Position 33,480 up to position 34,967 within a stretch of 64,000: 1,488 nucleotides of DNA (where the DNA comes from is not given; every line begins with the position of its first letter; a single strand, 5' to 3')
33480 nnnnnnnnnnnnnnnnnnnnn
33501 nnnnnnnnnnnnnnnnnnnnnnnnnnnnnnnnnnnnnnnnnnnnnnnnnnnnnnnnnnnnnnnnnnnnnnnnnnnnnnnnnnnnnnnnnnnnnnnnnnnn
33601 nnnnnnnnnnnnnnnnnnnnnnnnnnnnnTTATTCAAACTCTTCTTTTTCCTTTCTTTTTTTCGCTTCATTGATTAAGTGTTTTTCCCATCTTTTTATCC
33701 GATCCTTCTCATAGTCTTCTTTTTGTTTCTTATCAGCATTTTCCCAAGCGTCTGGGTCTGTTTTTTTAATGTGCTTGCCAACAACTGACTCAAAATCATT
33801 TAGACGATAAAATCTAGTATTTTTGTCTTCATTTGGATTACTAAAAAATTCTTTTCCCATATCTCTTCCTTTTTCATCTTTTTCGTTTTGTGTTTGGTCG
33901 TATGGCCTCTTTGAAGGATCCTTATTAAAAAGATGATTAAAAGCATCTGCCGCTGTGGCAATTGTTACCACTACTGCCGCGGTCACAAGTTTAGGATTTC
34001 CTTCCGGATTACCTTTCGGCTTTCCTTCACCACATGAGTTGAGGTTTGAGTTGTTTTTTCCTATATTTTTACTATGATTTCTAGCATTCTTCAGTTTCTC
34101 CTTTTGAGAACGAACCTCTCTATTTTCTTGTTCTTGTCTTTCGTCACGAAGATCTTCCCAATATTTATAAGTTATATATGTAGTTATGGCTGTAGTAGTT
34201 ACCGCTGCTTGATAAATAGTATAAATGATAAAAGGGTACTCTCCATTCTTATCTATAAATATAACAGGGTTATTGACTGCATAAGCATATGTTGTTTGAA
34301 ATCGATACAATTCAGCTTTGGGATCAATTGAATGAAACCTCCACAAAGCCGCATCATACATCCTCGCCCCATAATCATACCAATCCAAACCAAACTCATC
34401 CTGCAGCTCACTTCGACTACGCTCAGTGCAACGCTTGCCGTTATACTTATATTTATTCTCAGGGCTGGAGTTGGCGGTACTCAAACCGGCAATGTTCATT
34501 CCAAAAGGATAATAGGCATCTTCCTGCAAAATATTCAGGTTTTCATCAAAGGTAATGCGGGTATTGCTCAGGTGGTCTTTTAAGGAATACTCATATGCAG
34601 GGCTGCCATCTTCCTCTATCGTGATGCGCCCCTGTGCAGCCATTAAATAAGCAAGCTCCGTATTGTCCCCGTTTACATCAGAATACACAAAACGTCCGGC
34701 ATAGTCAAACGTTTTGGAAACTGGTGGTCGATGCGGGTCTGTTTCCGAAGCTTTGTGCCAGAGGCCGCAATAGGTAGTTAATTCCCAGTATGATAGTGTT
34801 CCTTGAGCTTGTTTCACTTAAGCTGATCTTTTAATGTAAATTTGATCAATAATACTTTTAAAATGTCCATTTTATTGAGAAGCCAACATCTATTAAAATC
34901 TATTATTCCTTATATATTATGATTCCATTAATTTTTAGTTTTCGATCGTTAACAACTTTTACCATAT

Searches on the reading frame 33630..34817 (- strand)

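Call 58: search_protein_families(library=pfam, proteins=[window:33630-34817:-], max_evalue=0.01)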
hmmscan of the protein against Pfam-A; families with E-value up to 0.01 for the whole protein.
window:33630-34817:- (395 aa): 0 families

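Call 79: search_protein_families(library=ncbifam, proteins=[window:33630-34817:-], max_evalue=0.01)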
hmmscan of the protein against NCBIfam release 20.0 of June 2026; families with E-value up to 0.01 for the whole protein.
window:33630-34817:- (395 aa): 1 family
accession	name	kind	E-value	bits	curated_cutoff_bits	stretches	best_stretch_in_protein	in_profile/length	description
TIGR03696.1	Rhs_assc_core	domain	3.3e-13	50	32.5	1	102-192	1-75/76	RHS repeat-associated core domain-containing protein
